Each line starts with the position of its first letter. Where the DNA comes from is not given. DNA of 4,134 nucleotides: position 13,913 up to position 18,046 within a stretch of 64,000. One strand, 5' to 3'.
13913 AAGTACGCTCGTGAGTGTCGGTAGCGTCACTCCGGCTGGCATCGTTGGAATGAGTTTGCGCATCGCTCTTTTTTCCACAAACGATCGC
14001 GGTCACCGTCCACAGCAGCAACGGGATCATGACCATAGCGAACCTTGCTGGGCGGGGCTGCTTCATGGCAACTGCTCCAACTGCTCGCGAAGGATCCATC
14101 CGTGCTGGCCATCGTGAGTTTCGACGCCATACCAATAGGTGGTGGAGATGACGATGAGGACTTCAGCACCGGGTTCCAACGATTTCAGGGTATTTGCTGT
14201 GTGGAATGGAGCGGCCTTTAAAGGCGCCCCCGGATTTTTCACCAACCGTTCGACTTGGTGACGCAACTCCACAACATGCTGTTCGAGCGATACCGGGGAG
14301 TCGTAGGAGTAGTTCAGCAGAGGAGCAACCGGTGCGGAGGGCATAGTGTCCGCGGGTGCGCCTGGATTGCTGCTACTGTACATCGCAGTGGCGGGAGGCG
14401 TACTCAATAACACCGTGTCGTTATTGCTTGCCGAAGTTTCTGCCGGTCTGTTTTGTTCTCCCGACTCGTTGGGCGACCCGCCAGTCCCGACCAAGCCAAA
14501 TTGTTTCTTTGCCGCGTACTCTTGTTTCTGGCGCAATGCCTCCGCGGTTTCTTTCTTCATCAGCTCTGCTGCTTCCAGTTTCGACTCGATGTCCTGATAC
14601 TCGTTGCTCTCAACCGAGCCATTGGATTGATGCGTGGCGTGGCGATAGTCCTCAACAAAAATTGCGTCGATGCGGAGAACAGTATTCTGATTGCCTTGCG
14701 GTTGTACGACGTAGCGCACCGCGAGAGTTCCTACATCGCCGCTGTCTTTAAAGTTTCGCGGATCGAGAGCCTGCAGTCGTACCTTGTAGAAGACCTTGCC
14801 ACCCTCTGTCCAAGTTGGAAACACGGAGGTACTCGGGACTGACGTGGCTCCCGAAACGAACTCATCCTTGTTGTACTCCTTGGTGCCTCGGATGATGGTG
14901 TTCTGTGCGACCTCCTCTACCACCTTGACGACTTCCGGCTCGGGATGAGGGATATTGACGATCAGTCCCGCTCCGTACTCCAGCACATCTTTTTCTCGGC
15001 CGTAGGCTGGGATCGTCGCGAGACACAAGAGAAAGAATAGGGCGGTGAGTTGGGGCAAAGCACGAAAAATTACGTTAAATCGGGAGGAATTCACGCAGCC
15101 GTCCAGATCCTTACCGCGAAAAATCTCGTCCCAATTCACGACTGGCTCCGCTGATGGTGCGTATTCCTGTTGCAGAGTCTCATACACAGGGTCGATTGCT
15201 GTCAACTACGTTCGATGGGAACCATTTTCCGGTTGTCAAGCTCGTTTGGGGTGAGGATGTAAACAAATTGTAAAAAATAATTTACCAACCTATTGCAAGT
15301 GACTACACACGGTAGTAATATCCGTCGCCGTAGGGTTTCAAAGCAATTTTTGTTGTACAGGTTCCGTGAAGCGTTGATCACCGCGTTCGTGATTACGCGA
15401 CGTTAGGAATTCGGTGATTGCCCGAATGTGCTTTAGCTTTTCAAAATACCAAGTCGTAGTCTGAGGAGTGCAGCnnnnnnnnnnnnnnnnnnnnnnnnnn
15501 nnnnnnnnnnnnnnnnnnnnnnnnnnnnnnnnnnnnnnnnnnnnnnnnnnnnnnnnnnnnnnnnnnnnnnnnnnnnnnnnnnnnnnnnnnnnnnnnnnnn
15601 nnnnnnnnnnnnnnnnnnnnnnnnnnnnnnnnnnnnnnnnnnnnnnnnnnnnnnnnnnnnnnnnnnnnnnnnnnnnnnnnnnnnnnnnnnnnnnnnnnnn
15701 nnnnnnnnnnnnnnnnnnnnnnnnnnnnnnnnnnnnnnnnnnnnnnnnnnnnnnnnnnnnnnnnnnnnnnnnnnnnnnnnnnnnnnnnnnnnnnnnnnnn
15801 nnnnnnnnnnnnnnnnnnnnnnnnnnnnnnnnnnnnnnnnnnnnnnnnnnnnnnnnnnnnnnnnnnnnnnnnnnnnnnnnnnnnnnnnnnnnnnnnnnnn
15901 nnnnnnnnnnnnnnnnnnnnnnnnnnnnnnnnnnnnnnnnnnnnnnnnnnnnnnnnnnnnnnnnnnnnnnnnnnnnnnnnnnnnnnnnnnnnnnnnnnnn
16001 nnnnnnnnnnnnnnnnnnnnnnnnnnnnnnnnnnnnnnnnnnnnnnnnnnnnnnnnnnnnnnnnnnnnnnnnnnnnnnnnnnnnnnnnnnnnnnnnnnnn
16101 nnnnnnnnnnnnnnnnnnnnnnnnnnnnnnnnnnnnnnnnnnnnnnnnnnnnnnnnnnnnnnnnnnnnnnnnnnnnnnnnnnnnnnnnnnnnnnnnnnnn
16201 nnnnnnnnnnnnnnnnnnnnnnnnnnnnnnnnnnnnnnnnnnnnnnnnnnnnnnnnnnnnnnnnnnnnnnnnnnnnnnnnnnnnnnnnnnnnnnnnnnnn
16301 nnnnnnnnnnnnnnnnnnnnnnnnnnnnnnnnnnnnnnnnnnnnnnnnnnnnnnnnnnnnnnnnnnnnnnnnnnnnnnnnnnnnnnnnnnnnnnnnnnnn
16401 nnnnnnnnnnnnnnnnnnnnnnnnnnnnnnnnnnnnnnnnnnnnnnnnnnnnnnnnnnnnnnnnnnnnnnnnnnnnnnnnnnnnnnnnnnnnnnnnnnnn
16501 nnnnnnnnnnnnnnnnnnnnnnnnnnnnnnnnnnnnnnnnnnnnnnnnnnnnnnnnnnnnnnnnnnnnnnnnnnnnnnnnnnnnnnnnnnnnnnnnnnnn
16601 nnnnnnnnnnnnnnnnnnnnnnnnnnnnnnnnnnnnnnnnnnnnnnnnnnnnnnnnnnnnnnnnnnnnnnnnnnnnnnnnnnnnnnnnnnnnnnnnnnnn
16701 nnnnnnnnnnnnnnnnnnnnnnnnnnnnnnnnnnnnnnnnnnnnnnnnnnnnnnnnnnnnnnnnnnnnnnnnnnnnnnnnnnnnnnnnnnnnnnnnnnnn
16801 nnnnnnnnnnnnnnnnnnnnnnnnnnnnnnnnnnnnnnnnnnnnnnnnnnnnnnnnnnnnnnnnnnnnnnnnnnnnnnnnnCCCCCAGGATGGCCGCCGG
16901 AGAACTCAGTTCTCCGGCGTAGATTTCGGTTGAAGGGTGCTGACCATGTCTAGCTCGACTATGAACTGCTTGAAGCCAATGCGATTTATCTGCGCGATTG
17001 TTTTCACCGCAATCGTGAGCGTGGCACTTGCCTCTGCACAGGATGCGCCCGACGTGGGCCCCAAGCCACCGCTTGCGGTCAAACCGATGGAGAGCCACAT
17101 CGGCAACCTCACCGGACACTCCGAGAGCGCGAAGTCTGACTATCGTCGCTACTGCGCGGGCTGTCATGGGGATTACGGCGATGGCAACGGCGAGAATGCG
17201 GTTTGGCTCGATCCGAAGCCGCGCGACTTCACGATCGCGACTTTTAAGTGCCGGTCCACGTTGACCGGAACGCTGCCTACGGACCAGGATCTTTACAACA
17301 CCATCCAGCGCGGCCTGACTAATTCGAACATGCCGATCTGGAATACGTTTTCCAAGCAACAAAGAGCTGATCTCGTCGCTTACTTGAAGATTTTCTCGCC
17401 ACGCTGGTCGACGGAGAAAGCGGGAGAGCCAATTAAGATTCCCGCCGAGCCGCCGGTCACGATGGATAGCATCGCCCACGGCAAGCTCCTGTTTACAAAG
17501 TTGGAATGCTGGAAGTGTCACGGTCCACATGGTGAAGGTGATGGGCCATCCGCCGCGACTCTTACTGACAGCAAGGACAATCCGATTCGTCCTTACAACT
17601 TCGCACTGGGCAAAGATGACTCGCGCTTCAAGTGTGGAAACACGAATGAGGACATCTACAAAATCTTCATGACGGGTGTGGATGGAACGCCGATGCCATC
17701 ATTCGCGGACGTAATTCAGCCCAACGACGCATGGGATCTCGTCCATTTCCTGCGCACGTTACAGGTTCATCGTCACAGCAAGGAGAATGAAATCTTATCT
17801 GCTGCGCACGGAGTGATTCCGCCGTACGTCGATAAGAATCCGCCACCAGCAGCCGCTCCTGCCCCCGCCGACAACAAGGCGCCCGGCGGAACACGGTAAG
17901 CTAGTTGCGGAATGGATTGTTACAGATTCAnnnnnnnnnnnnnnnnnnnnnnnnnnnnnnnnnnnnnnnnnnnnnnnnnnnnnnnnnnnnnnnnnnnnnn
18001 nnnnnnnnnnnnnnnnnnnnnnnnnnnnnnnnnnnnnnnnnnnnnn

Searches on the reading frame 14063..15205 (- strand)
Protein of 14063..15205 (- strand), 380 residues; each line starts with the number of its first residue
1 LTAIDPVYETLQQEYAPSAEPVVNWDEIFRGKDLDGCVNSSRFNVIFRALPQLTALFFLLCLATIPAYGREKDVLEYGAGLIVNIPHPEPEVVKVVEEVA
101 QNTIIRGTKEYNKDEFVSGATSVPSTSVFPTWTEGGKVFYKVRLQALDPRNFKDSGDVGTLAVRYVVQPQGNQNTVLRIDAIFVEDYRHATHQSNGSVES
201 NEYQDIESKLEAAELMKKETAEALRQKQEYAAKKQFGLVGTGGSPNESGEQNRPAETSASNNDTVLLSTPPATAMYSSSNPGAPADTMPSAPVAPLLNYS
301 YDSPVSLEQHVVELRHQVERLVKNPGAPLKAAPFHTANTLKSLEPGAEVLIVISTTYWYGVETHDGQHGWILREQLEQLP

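Call 4: search_protein_families(library=pfam, proteins=[window:14063-15205:-], max_evalue=1)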
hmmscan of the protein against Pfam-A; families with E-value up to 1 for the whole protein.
window:14063-15205:- (380 aa): 3 families
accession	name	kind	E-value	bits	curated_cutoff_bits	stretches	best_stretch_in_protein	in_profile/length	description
PF06347.19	SH3_4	-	0.029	14.6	24.1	1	326-376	4-54/56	Bacterial SH3 domain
PF08239.17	SH3_3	-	0.041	14.5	27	1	328-374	4-51/54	Bacterial SH3 domain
PF09690.15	PYST-C1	-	0.23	11.9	25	0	100-114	5-19/55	Plasmodium yoelii subtelomeric region (PYST-C1)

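Call 5: search_protein_families(library=ncbifam, proteins=[window:14063-15205:-], max_evalue=1)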
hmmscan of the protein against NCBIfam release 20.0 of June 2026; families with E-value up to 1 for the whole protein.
window:14063-15205:- (380 aa): 1 family
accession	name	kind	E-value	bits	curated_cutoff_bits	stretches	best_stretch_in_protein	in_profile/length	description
TIGR04211.1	SH3_and_anchor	equivalog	0.00053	19.6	65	1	332-378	13-60/198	TIGR04211 family SH3 domain-containing protein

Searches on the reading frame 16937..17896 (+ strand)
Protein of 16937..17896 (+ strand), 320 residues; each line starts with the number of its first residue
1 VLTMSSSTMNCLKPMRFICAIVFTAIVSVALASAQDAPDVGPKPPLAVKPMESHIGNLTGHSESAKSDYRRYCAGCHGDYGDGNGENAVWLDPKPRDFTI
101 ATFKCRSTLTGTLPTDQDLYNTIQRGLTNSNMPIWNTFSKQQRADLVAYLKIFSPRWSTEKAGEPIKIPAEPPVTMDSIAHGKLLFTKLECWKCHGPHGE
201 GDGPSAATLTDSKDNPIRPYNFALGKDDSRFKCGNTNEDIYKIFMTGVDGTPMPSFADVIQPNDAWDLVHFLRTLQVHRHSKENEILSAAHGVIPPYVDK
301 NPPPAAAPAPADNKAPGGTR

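Call 4: search_protein_families(library=pfam, proteins=[window:16937-17896:+], max_evalue=1)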
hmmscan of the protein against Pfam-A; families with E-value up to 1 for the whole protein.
window:16937-17896:+ (320 aa): 4 families
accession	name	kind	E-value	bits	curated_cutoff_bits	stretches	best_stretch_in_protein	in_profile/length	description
PF00034.26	Cytochrom_C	-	8e-19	69.2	21.3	2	180-275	2-89/90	Cytochrome c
PF13442.11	Cytochrome_CBB3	-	5.4e-18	65.5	27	2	65-150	6-68/68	Cytochrome C oxidase, cbb3-type, subunit III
PF09699.15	Paired_CXXCH_1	-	0.0079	16.3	20.6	1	189-200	7-18/41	Doubled CXXCH motif (Paired_CXXCH_1)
PF14537.11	Cytochrom_c3_2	-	0.11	13.4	25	0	184-200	53-69/79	Cytochrome c3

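Call 5: search_protein_families(library=ncbifam, proteins=[window:16937-17896:+], max_evalue=1)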
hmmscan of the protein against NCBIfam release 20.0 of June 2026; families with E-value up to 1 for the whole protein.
window:16937-17896:+ (320 aa): 12 families
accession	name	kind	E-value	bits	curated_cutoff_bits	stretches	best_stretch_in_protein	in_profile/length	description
NF011054.0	PRK14486.1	equivalog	2.3e-14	53.6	447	2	147-278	180-293/294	putative bifunctional cbb3-type cytochrome c oxidase subunit II/cytochrome c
NF033864.1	cytochrome579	equivalog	7.3e-14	51.9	280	2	147-215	17-86/179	cytochrome 579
NF050122.1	bc1_QcrC_actin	exception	9.7e-08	31.6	200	1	175-205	37-68/253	cytochrome bc1 complex diheme cytochrome c subunit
TIGR00782.1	ccoP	equivalog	1.8e-06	27.5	179.95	1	68-211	113-235/285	cytochrome-c oxidase, cbb3-type subunit III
TIGR03874.1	4cys_cytochr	equivalog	0.004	16.9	161.75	1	188-212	41-64/143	c-type cytochrome, methanol metabolism-related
NF040606.1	CytoC_perox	subfamily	0.013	14.7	150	1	152-202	280-320/524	di-heme-cytochrome C peroxidase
TIGR03872.1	cytochrome_MoxG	equivalog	0.015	15.5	147.8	0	64-83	46-65/133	cytochrome c(L), periplasmic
TIGR01905.1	paired_CXXCH_1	subfamily_domain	0.02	14.8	25.2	0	187-199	5-17/41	doubled CXXCH domain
NF045773.1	cytochro_C550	exception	0.025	14.5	125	0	60-83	47-70/118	cytochrome c550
NF045774.1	cytochro_C551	exception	0.086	12.8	118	0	59-80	36-57/110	cytochrome c551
TIGR03508.1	decahem_SO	subfamily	0.2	11.1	192.2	0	180-202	135-157/258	DmsE family decaheme c-type cytochrome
TIGR02603.1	CxxCH_TIGR02603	domain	0.22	11.5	68.15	0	135-151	116-132/134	putative heme-binding domain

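Call 19: search_solved_structures(query=window:16937-17896:+, max_evalue=1, show_alignments=2)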
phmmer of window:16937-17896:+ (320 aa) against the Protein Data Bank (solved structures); distinct sequences matched with E-value up to 1: 12.
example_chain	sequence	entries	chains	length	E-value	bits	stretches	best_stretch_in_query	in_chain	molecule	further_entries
6h5l_B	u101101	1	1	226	1.6e-54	188.5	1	62-275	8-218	Conserved hypothetical cytochrome protein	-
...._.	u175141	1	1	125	4.7e-06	29.2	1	170-274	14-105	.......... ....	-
7o9u_A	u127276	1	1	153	1.1e-05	27.9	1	170-274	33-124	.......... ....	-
6lod_E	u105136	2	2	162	0.0013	21.1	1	66-98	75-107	Cytochrome c domain-containing protein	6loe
2y1s_A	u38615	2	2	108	0.0099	18.2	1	48-91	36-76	Mannan-binding lectin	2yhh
6f0k_E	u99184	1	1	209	0.017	17.5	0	66-85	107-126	Quinol:cytochrome c oxidoreductase monoheme cytochrome subunit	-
8k9e_E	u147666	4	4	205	0.11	14.8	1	171-281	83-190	Cytochrome c domain-containing protein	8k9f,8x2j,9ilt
7vzg_C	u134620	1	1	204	0.15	14.4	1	67-156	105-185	Cytochrome c, mono-and diheme variants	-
7vzr_C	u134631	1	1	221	0.18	14.1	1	67-156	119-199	Cytochrome c, mono-and diheme variants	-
2gc4_D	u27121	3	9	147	0.36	13.1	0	66-136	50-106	Cytochrome c-L | CYTOCHROME C551I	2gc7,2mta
1mg2_D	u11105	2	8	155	0.38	13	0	65-138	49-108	CYTOCHROME C-L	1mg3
4xxl_A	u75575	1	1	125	0.85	11.9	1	182-210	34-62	Cytochrome c class I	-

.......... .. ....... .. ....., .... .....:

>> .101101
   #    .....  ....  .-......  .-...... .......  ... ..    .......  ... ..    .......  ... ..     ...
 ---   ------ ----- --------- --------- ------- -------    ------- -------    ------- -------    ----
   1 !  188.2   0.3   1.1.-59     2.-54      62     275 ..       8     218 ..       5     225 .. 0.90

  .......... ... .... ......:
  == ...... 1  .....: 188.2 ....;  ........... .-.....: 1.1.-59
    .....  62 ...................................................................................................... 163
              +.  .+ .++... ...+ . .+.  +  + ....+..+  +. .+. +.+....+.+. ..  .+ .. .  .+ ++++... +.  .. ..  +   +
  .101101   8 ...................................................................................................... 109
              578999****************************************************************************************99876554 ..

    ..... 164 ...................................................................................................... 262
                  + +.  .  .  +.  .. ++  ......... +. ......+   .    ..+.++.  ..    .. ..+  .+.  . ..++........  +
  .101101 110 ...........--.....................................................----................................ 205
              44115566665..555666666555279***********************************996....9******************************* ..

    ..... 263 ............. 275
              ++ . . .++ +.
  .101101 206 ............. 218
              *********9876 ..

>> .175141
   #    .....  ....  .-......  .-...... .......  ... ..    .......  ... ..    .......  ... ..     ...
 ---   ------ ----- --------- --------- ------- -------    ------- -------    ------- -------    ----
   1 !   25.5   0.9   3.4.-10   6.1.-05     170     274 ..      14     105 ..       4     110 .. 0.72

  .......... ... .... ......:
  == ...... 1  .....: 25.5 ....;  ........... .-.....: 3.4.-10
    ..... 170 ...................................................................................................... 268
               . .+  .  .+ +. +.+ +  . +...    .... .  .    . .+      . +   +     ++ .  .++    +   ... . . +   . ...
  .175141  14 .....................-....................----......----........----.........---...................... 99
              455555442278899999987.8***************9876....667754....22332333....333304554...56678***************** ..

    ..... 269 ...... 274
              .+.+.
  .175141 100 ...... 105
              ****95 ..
